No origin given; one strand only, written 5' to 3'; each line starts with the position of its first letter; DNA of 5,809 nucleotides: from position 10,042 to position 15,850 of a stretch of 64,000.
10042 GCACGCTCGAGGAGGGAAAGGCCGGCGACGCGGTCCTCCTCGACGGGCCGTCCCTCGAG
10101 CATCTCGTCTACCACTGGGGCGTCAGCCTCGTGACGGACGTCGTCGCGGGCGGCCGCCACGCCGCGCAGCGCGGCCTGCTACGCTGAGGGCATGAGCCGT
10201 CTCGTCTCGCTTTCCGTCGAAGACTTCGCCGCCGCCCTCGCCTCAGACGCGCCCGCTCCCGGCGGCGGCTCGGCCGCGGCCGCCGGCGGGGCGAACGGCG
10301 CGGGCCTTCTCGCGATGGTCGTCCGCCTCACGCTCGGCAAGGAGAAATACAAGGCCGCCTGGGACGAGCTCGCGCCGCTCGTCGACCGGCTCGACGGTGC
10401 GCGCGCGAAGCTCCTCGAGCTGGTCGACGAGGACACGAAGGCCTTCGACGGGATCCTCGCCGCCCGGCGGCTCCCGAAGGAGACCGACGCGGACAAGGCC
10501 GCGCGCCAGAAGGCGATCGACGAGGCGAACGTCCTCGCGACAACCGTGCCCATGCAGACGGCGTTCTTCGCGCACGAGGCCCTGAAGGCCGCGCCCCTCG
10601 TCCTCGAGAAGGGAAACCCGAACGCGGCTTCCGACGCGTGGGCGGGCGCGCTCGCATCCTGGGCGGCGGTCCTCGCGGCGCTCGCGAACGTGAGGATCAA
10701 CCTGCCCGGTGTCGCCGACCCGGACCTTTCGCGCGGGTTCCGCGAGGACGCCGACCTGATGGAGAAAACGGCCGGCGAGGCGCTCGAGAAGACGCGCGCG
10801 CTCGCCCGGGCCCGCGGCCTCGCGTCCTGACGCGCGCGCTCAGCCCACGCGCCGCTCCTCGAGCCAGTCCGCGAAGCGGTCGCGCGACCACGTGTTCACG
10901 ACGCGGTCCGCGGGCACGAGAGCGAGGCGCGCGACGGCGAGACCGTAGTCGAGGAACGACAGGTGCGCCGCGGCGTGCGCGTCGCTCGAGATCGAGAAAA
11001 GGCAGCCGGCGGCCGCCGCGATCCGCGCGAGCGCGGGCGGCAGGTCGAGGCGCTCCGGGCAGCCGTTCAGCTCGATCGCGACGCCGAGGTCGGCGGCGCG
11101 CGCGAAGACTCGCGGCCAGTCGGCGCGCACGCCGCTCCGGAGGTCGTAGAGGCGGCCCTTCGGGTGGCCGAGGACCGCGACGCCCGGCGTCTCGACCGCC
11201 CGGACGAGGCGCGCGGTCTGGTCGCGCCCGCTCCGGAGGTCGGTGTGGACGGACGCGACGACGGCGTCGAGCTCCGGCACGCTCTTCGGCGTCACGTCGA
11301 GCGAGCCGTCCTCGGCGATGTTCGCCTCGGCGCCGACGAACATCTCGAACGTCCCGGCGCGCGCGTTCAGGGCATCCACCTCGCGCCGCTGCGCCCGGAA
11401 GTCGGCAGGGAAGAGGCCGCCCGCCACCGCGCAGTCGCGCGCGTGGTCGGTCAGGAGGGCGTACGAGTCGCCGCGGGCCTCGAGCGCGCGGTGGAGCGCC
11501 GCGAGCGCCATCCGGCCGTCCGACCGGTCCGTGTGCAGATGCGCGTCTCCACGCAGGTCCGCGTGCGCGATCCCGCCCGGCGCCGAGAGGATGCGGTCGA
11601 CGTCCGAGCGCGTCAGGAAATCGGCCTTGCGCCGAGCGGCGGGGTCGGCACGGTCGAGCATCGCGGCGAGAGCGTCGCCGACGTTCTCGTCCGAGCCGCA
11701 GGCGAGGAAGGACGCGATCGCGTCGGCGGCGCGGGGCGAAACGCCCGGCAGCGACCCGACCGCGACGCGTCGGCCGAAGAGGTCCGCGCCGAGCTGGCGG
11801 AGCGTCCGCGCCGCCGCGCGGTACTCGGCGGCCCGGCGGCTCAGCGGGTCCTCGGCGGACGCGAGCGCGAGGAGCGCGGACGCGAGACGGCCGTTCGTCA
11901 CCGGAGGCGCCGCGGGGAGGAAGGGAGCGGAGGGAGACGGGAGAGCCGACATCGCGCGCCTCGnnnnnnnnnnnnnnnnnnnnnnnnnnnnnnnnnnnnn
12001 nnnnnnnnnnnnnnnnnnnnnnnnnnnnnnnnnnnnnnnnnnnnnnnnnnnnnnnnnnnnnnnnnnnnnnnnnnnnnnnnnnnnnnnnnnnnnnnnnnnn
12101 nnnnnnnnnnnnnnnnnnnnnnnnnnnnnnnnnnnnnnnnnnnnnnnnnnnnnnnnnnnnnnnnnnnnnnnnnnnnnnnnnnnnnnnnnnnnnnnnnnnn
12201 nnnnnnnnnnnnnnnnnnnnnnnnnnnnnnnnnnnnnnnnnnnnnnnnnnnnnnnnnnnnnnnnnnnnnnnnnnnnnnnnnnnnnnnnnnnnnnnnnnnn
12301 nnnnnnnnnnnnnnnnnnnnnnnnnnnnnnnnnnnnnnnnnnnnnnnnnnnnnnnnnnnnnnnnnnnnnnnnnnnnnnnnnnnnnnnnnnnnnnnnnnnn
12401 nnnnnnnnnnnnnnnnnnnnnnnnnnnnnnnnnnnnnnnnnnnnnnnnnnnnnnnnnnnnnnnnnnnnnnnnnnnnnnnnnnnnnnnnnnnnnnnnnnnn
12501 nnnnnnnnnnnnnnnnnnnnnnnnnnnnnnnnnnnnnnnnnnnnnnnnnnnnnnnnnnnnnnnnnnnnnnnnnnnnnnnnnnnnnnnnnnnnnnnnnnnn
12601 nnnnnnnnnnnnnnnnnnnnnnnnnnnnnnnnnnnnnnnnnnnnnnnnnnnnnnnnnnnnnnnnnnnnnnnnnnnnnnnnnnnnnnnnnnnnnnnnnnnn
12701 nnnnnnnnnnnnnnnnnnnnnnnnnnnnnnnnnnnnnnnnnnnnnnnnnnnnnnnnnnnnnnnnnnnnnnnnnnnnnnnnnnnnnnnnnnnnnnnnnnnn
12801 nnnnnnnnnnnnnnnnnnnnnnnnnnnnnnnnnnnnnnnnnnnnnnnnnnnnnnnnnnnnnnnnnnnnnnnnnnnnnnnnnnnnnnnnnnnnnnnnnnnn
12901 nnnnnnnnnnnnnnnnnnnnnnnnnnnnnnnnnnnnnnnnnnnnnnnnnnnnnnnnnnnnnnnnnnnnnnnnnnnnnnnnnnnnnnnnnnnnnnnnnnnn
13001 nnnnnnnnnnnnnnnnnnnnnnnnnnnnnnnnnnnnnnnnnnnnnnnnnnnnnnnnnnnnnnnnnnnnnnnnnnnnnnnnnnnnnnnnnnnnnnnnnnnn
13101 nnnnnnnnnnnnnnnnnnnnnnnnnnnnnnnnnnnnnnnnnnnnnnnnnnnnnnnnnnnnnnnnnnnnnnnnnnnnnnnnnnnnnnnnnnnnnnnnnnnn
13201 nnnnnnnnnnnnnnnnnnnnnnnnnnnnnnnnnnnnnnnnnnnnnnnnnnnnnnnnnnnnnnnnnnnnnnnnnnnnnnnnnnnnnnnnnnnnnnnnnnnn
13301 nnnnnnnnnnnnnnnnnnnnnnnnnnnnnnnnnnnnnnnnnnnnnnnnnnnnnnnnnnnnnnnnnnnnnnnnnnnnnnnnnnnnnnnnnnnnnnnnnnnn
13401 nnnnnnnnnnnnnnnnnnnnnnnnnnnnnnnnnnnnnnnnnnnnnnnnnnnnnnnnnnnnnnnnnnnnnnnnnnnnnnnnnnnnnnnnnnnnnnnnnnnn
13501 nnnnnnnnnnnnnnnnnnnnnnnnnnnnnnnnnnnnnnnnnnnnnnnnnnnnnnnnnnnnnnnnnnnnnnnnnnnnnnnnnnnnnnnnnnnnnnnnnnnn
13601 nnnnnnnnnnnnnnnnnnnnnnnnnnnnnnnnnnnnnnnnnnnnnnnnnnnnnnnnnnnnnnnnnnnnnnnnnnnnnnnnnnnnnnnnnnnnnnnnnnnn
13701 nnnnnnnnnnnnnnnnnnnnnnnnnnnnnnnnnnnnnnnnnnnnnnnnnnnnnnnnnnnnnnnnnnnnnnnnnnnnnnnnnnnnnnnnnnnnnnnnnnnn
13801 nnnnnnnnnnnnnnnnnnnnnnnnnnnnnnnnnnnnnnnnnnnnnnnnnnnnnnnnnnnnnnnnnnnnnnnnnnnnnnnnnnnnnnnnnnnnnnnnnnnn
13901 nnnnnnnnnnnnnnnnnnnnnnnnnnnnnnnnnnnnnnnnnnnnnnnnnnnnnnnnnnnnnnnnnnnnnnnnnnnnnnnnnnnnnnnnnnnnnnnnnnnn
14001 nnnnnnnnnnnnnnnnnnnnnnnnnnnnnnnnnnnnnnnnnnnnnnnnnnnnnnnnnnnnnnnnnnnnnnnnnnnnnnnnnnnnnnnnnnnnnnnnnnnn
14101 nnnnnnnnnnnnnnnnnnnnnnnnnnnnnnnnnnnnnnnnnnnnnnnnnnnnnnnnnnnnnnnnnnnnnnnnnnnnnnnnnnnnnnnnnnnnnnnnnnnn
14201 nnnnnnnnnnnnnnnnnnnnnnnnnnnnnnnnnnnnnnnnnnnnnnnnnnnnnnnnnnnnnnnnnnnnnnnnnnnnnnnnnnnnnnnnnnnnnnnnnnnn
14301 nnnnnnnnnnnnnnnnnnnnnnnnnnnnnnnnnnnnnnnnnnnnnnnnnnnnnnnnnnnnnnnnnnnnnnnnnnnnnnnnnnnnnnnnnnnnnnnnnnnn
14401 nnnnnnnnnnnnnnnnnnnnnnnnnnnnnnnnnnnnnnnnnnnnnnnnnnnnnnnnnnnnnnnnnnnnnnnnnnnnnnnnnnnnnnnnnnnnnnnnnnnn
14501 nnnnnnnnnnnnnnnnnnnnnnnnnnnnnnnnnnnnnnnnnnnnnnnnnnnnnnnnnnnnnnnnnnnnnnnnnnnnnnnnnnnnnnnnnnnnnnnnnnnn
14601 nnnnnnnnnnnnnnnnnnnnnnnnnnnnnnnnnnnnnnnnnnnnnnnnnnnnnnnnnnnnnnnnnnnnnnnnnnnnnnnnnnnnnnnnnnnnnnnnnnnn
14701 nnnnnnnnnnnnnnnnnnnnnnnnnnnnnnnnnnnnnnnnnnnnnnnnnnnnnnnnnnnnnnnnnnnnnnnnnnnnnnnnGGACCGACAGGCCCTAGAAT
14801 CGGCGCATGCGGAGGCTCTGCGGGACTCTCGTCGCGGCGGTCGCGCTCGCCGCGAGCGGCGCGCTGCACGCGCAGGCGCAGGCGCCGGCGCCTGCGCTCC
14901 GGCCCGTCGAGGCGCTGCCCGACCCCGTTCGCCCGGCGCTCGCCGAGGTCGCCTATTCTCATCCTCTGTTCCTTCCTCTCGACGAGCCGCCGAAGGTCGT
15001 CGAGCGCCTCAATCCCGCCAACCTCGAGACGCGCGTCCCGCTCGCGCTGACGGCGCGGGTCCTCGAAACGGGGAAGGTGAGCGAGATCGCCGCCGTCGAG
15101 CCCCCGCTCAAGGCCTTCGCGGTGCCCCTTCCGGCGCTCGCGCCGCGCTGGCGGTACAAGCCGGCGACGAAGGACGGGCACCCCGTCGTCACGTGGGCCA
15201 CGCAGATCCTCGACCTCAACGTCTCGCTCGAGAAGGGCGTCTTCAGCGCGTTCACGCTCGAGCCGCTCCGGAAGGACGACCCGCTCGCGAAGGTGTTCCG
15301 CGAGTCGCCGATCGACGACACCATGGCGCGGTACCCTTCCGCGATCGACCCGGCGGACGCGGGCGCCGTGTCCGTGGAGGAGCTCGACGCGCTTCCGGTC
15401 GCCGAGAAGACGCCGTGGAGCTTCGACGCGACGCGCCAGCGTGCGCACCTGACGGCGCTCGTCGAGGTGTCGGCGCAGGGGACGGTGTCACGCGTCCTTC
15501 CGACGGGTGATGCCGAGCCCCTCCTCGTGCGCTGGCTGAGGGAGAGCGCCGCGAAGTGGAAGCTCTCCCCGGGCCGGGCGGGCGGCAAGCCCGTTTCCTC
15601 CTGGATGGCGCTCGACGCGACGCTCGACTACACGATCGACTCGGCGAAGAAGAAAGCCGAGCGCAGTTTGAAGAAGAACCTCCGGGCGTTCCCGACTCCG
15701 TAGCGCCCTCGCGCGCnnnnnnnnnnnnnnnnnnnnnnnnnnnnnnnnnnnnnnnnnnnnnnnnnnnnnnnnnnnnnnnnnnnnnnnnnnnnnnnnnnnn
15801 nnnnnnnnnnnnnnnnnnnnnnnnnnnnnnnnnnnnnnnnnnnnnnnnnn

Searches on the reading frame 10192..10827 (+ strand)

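Call 88: search_protein_families(library=padloc, proteins=[L170:19338-20558:+, L170:20823-21404:+, L170:15915-18068:+, L170:14216-15679:+, L170:18793-19338:+], max_evalue=0.001)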
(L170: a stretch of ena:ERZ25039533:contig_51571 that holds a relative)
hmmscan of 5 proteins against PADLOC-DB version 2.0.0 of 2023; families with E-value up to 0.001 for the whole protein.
L170:19338-20558:+ (407 aa): 2 families
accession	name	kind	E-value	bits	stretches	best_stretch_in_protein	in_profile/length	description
PDLC02207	MzaE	-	3.6e-56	189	1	47-403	53-406/598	-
PDLC02357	AbiU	-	8.8e-20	69.4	1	238-399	241-377/537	AbiU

L170:20823-21404:+ (194 aa): 1 family
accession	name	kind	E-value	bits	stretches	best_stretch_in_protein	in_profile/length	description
PDLC02207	MzaE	-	0.00037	17.2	1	11-87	508-578/598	-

L170:15915-18068:+ (718 aa): 2 families
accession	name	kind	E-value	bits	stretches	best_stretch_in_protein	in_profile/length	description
PDLC02205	MzaC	-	1.5e-139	464.7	1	12-641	94-762/952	-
PDLC03202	Helicase_II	-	2.5e-33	113.3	2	163-530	114-443/621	Type II helicase domain protein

L170:14216-15679:+ (488 aa): 1 family
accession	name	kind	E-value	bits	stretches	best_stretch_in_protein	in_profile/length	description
PDLC02204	MzaB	-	1.8e-81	272.1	1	6-477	7-485/500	-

L170:18793-19338:+ (182 aa): 1 family
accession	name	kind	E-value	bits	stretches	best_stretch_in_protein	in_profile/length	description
PDLC02206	MzaD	-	8.6e-20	69.5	1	2-170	147-318/342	-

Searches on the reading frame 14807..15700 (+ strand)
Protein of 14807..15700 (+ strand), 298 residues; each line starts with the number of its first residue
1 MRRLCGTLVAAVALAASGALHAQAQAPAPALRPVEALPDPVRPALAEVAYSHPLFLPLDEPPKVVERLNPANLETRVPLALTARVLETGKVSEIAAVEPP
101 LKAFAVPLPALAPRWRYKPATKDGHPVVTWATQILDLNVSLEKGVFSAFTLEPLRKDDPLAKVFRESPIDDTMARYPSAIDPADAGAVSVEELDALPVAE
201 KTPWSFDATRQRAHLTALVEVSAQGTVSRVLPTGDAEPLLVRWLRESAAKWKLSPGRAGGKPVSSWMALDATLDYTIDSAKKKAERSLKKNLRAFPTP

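Call 88: search_protein_families(library=padloc, proteins=[L170:19338-20558:+, L170:20823-21404:+, L170:15915-18068:+, L170:14216-15679:+, L170:18793-19338:+], max_evalue=0.001)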
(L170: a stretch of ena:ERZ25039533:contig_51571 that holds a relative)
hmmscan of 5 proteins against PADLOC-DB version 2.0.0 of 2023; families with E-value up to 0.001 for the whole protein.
L170:19338-20558:+ (407 aa): 2 families
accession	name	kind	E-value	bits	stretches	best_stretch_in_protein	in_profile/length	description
PDLC02207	MzaE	-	3.6e-56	189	1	47-403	53-406/598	-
PDLC02357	AbiU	-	8.8e-20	69.4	1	238-399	241-377/537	AbiU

L170:20823-21404:+ (194 aa): 1 family
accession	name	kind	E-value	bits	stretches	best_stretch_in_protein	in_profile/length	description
PDLC02207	MzaE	-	0.00037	17.2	1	11-87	508-578/598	-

L170:15915-18068:+ (718 aa): 2 families
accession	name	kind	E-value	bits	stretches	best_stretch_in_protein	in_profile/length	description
PDLC02205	MzaC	-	1.5e-139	464.7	1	12-641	94-762/952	-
PDLC03202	Helicase_II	-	2.5e-33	113.3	2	163-530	114-443/621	Type II helicase domain protein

L170:14216-15679:+ (488 aa): 1 family
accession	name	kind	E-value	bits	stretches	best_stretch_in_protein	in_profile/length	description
PDLC02204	MzaB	-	1.8e-81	272.1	1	6-477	7-485/500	-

L170:18793-19338:+ (182 aa): 1 family
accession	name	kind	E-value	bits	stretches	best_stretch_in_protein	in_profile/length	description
PDLC02206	MzaD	-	8.6e-20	69.5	1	2-170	147-318/342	-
